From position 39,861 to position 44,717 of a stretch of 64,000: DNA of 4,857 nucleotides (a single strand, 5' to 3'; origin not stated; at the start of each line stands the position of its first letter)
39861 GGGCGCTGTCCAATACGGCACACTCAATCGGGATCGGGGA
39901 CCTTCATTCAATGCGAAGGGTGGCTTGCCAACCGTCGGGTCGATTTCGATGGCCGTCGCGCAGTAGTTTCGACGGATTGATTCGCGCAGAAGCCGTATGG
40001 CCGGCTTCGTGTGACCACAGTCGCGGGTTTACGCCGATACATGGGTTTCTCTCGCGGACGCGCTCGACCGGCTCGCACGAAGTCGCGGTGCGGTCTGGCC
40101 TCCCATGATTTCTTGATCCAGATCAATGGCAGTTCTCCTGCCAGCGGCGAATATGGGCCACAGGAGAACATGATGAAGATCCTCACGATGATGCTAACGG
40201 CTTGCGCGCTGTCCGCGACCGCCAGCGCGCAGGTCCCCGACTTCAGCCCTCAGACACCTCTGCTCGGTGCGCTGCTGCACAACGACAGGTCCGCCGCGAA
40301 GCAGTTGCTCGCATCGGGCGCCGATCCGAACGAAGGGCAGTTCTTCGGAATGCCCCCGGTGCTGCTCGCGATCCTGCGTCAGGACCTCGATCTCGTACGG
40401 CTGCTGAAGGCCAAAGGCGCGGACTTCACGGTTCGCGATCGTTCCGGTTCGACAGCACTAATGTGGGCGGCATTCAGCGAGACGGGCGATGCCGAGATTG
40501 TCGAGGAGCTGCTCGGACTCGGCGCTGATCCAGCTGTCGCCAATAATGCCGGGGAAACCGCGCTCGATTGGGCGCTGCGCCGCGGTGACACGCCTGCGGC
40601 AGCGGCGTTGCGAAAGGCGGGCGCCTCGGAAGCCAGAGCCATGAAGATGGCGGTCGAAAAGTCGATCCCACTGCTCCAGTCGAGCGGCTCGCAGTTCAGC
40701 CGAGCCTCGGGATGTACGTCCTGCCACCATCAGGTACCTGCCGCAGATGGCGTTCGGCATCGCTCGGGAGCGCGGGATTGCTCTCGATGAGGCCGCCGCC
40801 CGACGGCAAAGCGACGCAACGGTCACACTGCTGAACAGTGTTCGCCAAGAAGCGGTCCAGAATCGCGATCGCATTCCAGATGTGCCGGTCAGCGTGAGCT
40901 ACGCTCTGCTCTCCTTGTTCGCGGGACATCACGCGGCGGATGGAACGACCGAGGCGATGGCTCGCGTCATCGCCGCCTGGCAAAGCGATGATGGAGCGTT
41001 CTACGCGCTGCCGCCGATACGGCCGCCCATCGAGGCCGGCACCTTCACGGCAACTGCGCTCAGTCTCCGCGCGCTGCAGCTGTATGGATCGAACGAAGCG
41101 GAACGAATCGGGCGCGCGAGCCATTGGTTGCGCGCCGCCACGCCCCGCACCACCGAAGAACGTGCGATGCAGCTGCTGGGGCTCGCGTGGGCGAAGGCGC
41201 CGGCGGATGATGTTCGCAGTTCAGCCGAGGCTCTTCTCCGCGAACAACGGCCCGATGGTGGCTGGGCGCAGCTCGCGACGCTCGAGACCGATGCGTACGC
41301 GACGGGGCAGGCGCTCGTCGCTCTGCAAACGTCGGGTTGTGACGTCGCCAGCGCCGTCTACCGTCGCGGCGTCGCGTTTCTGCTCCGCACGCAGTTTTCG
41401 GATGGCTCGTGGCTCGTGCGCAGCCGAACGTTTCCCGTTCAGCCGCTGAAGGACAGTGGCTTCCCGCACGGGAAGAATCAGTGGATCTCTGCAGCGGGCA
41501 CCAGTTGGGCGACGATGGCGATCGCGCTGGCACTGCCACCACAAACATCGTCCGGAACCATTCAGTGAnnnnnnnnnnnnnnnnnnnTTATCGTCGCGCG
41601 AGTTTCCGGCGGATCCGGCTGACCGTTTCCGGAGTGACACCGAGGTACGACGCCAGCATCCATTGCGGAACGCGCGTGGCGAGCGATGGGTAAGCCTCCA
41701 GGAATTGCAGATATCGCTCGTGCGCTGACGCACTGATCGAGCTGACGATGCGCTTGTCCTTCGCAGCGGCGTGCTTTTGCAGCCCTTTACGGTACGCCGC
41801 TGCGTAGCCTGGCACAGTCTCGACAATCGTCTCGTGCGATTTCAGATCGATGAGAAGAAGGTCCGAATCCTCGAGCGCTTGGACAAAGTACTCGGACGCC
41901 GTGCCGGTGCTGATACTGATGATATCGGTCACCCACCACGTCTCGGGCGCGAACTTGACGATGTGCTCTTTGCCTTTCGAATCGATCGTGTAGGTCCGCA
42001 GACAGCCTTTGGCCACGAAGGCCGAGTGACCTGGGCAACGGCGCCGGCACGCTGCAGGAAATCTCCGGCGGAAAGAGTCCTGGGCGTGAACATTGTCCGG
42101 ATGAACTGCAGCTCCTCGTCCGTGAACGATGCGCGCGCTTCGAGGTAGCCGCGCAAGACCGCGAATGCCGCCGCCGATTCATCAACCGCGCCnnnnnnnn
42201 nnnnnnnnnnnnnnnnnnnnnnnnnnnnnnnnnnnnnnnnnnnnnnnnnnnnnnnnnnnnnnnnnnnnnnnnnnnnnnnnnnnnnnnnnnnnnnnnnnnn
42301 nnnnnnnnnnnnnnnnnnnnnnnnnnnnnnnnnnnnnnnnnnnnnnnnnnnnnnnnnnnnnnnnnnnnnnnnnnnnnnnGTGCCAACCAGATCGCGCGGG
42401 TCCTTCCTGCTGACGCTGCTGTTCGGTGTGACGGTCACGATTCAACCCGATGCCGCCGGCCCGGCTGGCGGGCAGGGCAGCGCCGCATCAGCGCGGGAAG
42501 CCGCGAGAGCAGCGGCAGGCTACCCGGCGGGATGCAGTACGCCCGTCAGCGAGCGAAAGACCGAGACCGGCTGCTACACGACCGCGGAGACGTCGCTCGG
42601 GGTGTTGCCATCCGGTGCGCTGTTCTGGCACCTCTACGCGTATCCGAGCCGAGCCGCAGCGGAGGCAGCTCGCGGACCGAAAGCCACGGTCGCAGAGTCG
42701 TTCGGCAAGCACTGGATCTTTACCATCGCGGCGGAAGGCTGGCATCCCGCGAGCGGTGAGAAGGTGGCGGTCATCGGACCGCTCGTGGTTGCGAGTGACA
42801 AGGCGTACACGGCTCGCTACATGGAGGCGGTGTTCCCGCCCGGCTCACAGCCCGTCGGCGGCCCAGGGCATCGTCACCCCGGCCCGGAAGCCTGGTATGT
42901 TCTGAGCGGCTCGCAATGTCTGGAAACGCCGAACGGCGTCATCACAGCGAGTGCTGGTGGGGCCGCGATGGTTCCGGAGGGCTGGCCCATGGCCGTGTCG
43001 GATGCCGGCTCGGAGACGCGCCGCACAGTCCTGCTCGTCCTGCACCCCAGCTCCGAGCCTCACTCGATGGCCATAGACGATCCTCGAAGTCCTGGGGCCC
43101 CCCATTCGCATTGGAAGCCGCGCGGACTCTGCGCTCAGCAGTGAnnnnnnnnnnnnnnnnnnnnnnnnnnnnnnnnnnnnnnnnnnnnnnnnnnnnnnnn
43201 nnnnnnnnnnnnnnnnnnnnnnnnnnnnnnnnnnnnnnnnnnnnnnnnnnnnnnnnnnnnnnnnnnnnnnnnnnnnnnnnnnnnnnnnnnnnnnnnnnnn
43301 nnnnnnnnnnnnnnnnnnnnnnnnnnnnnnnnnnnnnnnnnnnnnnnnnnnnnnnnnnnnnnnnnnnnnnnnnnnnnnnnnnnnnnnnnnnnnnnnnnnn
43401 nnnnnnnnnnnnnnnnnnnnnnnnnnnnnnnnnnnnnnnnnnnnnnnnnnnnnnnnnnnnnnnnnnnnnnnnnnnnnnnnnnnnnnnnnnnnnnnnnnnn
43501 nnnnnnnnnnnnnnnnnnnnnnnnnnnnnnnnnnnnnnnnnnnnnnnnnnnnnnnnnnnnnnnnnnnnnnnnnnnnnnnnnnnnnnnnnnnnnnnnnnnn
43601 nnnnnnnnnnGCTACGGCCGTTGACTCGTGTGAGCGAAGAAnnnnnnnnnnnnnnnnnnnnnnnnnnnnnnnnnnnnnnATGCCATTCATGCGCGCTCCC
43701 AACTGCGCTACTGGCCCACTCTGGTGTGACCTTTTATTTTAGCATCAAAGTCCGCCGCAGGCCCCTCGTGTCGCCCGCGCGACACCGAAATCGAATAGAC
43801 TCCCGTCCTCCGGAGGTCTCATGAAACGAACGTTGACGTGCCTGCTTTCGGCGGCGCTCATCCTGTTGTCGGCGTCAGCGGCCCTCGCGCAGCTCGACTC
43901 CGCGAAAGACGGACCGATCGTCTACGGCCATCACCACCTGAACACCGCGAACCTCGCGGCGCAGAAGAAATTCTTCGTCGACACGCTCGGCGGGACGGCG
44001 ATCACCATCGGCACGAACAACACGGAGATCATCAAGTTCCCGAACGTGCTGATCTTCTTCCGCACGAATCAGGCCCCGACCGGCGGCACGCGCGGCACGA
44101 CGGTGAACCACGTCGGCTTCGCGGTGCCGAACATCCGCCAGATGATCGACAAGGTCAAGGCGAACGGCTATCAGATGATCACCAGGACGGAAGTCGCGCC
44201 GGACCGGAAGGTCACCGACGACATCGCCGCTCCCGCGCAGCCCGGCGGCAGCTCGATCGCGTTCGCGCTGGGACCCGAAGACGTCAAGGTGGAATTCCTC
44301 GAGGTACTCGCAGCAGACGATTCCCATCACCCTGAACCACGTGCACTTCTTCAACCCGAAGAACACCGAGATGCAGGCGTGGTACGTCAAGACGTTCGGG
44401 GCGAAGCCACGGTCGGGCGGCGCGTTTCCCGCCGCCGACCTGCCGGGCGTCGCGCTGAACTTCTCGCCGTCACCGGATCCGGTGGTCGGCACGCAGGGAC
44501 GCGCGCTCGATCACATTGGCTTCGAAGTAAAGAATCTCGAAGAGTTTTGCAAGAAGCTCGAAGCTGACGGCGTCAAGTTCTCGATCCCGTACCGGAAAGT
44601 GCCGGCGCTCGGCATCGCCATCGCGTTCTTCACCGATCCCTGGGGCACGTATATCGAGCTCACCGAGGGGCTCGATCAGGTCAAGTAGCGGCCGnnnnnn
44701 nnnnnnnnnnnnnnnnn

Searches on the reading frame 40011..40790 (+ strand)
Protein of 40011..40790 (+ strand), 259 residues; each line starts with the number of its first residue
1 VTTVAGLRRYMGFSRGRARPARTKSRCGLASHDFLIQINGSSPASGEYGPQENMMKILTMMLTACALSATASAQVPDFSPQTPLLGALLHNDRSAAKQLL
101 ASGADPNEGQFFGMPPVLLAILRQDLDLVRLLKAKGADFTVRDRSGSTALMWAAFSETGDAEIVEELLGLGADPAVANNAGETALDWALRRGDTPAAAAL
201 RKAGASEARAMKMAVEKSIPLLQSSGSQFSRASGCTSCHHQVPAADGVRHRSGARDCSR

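Call 12: search_protein_families(library=pfam, proteins=[window:40011-40790:+], max_evalue=0.0001)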
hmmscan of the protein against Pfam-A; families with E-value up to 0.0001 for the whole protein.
window:40011-40790:+ (259 aa): 5 families
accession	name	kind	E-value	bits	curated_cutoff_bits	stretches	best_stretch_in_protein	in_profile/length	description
PF12796.13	Ank_2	-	3.2e-16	60.1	27.3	1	87-176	4-88/90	Ankyrin repeats (3 copies)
PF00023.36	Ank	-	6.2e-16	58.1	21.1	1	146-179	2-33/33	Ankyrin repeat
PF13637.12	Ank_4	-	3.4e-13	49.9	22.7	1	159-197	8-46/50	Ankyrin repeats (many copies)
PF13606.12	Ank_3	-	2.9e-10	39.8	22.3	0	146-175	2-29/30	Ankyrin repeat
PF13857.12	Ank_5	-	2.6e-06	28.1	27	0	157-186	25-54/56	Ankyrin repeats (many copies)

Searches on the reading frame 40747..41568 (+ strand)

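Call 12: search_protein_families(library=pfam, proteins=[window:40747-41568:+], max_evalue=0.0001)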
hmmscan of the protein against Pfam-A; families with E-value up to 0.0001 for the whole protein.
window:40747-41568:+ (273 aa): 2 families
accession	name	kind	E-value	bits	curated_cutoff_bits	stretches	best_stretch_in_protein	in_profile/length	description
PF13243.12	SQHop_cyclase_C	-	1.5e-07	31.2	26.1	1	139-260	144-257/319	Squalene-hopene cyclase C-terminal domain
PF13249.12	SQHop_cyclase_N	-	3.8e-07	30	26.2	0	134-213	25-104/291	Squalene-hopene cyclase N-terminal domain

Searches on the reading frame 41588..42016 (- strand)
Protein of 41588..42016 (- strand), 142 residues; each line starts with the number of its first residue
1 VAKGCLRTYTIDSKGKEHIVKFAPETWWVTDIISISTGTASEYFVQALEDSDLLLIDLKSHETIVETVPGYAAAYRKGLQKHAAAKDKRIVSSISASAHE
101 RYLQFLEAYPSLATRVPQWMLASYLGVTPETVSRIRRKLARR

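Call 12: search_protein_families(library=pfam, proteins=[window:41588-42016:-], max_evalue=0.0001)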
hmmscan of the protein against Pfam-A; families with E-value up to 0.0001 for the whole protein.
window:41588-42016:- (142 aa): 1 family
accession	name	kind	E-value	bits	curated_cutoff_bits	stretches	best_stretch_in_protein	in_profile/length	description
PF13545.12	HTH_Crp_2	-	6.9e-05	23.2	27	0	112-141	19-48/70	Crp-like helix-turn-helix domain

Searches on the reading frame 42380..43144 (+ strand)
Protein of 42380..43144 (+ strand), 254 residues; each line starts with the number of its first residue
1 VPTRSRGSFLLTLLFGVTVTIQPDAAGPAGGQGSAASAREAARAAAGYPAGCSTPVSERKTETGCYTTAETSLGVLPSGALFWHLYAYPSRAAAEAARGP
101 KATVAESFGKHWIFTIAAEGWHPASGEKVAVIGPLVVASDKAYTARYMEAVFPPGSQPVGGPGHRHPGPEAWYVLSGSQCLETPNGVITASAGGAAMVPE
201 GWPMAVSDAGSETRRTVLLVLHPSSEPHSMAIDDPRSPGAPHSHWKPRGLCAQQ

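Call 12: search_protein_families(library=pfam, proteins=[window:42380-43144:+], max_evalue=0.0001)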
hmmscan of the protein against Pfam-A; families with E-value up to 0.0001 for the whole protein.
window:42380-43144:+ (254 aa): 1 family
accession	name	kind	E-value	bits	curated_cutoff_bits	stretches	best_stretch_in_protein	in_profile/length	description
PF07883.17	Cupin_2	-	6.9e-05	22.9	27.2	0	161-212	11-62/70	Cupin domain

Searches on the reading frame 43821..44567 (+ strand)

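Call 12: search_protein_families(library=pfam, proteins=[window:43821-44567:+], max_evalue=0.0001)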
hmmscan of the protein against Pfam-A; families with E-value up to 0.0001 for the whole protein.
window:43821-44567:+ (248 aa): 1 family
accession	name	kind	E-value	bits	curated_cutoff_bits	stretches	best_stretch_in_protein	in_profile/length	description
PF13669.12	Glyoxalase_4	-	1.5e-05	25.7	27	0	91-131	65-107/109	Glyoxalase/Bleomycin resistance protein/Dioxygenase superfamily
